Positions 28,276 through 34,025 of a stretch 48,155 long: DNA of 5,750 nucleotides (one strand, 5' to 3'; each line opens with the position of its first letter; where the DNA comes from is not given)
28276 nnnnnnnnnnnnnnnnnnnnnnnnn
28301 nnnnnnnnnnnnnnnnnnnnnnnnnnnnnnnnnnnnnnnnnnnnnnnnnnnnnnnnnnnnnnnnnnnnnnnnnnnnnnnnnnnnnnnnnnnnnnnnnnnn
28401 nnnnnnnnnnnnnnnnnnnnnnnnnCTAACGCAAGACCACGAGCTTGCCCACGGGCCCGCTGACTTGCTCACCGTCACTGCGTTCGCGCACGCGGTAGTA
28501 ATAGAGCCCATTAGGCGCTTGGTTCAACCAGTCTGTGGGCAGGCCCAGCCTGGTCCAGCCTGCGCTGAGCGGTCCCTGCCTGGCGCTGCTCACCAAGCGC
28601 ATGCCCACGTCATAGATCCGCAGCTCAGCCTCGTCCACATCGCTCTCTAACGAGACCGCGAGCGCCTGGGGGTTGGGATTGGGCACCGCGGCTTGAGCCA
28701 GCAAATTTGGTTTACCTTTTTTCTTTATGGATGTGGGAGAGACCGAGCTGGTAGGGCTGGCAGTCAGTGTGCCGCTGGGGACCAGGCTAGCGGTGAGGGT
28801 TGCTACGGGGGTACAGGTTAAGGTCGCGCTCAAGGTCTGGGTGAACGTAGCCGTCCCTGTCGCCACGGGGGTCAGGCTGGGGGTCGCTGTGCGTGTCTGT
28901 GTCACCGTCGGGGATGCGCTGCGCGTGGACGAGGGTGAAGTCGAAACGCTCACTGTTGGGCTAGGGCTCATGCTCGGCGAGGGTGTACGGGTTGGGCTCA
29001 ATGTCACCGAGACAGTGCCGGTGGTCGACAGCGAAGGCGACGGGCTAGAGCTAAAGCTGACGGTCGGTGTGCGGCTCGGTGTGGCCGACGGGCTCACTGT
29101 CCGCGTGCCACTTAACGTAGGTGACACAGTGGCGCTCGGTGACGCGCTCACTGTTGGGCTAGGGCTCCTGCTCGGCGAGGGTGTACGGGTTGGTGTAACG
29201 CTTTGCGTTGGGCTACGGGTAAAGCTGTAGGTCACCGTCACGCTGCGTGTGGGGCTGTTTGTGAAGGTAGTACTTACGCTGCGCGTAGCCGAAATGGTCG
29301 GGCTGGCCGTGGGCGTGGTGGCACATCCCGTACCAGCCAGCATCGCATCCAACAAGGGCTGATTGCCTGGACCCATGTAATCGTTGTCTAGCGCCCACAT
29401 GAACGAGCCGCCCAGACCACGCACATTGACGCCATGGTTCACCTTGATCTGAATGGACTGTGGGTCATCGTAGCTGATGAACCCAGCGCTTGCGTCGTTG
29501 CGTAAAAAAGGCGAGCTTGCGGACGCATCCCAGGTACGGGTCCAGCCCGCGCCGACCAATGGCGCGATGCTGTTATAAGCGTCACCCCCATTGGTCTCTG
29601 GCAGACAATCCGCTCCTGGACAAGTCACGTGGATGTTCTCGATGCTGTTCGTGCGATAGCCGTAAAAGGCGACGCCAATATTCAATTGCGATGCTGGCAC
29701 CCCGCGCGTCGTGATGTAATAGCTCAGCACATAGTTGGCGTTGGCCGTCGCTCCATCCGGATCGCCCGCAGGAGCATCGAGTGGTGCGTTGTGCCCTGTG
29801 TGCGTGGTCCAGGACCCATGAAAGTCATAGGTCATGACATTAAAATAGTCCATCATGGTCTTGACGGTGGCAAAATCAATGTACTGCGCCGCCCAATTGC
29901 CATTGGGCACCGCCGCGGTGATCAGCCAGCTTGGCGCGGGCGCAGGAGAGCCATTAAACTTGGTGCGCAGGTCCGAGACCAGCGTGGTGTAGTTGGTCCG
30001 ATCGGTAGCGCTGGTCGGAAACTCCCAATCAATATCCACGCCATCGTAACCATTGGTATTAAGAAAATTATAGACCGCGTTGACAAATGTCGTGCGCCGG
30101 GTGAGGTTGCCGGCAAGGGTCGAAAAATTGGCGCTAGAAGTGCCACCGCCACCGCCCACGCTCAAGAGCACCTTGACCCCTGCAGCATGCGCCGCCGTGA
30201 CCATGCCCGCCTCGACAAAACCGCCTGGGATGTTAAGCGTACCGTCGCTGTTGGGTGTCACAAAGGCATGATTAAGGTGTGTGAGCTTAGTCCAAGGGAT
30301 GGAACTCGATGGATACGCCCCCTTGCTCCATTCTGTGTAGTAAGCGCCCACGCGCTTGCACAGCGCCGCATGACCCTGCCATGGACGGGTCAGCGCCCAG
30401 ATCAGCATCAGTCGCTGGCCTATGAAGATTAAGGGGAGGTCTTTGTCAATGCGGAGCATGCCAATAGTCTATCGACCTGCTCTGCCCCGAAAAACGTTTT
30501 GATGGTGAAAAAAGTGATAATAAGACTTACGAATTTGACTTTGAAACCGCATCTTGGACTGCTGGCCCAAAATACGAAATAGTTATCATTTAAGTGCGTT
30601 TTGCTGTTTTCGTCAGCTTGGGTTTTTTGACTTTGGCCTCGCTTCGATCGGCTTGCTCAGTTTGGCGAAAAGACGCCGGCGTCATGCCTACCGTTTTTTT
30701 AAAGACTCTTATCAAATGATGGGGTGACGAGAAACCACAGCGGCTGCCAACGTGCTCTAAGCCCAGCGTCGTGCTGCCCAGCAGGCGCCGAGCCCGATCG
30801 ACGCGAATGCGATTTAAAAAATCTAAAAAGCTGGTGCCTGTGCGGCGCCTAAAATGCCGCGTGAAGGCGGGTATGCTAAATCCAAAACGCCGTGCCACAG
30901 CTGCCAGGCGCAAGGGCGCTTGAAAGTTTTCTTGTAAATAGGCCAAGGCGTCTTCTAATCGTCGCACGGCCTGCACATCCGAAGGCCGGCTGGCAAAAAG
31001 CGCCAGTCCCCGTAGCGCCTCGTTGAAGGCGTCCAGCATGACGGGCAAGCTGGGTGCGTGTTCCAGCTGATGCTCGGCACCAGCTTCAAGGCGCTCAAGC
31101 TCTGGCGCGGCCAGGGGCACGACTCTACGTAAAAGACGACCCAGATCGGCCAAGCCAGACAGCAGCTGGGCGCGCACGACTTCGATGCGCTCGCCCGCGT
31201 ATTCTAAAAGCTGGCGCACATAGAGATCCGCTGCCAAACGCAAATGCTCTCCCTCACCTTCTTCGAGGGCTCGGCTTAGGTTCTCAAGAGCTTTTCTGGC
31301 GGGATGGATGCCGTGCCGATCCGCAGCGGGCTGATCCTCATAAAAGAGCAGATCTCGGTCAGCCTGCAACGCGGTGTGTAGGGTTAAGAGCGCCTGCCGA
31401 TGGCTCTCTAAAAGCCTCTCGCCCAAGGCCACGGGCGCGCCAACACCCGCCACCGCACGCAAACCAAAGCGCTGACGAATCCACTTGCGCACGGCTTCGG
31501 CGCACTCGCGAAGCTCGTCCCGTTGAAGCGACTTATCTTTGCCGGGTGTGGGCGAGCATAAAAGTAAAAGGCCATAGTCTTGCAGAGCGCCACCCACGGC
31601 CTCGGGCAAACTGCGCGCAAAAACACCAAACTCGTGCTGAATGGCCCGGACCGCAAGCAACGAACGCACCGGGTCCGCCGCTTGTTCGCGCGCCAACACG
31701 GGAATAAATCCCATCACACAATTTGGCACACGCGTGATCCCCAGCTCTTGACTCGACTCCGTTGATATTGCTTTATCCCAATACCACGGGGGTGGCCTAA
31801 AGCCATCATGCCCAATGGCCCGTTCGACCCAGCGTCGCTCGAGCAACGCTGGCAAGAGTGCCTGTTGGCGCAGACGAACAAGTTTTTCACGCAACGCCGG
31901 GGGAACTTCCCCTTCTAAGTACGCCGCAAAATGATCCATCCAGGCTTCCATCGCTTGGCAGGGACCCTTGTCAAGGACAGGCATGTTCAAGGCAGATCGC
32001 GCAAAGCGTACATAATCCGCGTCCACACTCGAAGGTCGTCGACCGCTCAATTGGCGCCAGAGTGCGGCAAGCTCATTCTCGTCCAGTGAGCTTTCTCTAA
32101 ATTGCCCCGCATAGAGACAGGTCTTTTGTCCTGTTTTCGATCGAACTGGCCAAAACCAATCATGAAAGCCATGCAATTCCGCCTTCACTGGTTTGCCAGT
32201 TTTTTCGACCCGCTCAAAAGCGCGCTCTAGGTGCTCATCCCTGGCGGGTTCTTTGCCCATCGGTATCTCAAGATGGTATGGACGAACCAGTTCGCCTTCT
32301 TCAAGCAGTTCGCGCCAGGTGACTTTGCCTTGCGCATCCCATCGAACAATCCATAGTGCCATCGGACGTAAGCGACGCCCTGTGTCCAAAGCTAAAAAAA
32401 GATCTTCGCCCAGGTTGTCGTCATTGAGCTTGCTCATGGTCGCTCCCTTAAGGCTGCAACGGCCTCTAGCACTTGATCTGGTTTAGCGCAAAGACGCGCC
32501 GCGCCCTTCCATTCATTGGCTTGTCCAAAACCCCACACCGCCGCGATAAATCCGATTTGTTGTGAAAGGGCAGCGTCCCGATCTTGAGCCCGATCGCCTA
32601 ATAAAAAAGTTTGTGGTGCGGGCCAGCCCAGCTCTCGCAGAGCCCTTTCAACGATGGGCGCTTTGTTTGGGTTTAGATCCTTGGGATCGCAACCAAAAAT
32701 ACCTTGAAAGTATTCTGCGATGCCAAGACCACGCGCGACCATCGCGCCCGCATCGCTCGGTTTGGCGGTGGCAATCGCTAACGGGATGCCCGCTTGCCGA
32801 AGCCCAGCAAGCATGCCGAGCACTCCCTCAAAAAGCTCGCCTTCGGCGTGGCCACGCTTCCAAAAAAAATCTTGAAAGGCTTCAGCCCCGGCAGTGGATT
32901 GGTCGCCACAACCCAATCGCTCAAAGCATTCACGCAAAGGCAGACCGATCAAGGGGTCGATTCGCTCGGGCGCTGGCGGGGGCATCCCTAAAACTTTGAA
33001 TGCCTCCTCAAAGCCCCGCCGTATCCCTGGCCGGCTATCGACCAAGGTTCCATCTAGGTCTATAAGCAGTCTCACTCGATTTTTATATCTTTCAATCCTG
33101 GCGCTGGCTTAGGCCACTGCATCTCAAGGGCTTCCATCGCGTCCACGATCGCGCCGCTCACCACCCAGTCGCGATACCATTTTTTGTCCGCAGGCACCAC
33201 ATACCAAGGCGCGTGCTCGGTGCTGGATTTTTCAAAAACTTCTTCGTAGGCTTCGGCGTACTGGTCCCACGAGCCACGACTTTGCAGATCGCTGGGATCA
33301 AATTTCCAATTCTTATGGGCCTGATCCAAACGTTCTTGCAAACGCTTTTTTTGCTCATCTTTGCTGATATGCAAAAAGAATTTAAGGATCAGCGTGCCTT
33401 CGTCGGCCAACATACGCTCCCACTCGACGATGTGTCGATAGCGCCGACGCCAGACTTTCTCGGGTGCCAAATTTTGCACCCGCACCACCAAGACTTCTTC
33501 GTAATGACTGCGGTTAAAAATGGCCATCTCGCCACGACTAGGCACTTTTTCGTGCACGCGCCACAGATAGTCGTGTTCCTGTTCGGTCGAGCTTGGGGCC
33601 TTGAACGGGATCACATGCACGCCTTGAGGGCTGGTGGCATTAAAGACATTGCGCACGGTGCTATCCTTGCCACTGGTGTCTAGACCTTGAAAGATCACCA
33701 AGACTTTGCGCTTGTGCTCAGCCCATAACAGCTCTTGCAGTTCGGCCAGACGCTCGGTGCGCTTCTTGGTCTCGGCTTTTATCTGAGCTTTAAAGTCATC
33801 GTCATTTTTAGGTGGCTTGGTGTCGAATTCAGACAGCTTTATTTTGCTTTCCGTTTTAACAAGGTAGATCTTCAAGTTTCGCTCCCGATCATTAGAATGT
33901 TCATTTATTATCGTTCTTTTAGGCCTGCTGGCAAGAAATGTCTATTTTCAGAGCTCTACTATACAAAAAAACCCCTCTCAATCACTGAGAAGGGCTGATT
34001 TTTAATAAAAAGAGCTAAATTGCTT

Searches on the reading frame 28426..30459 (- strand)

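Call 9: search_protein_families(library=pfam, proteins=[window:28426-30459:-], max_evalue=0.001)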
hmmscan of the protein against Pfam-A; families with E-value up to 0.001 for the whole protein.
window:28426-30459:- (677 aa): 2 families
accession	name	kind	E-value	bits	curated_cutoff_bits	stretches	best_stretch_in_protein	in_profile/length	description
PF00704.34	Glyco_hydro_18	-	3.2e-70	237.7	29.6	1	37-360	2-317/317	Glycosyl hydrolases family 18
PF13860.13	FlgD_ig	-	0.00035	20.9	27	0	599-662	13-78/79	FlgD Ig-like domain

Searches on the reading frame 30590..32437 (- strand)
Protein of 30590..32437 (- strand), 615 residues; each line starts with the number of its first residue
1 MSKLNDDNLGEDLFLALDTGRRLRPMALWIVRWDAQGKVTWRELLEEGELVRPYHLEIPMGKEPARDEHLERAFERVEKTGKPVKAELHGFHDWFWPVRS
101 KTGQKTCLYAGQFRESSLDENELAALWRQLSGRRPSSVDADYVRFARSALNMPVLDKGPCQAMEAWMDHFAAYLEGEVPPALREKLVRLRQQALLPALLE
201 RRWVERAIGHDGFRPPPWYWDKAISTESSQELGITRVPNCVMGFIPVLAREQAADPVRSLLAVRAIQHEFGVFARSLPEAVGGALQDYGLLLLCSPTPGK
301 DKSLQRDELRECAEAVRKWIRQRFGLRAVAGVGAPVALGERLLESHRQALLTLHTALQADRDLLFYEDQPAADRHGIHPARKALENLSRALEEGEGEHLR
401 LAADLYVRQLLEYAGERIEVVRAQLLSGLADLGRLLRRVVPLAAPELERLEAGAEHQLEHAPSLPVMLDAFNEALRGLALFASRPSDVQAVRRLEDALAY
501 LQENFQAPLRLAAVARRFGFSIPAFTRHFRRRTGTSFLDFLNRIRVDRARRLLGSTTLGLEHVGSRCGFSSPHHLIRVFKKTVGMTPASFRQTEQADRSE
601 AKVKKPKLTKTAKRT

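Call 9: search_protein_families(library=pfam, proteins=[window:30590-32437:-], max_evalue=0.001)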
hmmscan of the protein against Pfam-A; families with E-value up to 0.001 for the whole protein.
window:30590-32437:- (615 aa): 2 families
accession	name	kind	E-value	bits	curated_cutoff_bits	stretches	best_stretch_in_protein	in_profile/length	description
PF12833.13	HTH_18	-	6.9e-21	74.8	33.6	1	515-592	2-79/80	Helix-turn-helix domain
PF00165.29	HTH_AraC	-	3.7e-16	59.3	26.6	2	562-592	13-42/42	Bacterial regulatory helix-turn-helix proteins, AraC family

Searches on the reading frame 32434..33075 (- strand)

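Call 9: search_protein_families(library=pfam, proteins=[window:32434-33075:-], max_evalue=0.001)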
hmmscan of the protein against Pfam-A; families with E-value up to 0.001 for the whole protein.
window:32434-33075:- (213 aa): 3 families
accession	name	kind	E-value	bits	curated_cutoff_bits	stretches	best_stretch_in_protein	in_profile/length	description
PF13419.12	HAD_2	-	3.3e-23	83.1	23.8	1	4-178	2-177/178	Haloacid dehalogenase-like hydrolase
PF00702.32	Hydrolase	-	1.8e-17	64.8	26.4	1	4-169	5-187/191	haloacid dehalogenase-like hydrolase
PF12710.13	HAD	-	5.1e-08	34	27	1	4-169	2-188/189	haloacid dehalogenase-like hydrolase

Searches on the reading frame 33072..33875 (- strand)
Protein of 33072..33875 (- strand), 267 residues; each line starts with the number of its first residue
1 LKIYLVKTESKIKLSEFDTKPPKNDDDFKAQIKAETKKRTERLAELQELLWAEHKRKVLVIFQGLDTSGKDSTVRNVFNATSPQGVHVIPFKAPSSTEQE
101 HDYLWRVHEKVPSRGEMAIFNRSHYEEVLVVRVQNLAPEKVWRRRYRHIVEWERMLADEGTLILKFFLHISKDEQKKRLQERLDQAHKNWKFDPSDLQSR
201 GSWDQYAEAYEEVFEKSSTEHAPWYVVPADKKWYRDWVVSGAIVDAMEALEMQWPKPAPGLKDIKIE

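Call 9: search_protein_families(library=pfam, proteins=[window:33072-33875:-], max_evalue=0.001)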
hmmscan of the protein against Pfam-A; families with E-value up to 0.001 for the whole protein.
window:33072-33875:- (267 aa): 1 family
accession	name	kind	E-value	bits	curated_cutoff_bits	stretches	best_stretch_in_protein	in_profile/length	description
PF03976.20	PPK2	-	2.7e-72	243.5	22.3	1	30-252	5-226/229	Polyphosphate kinase 2 (PPK2)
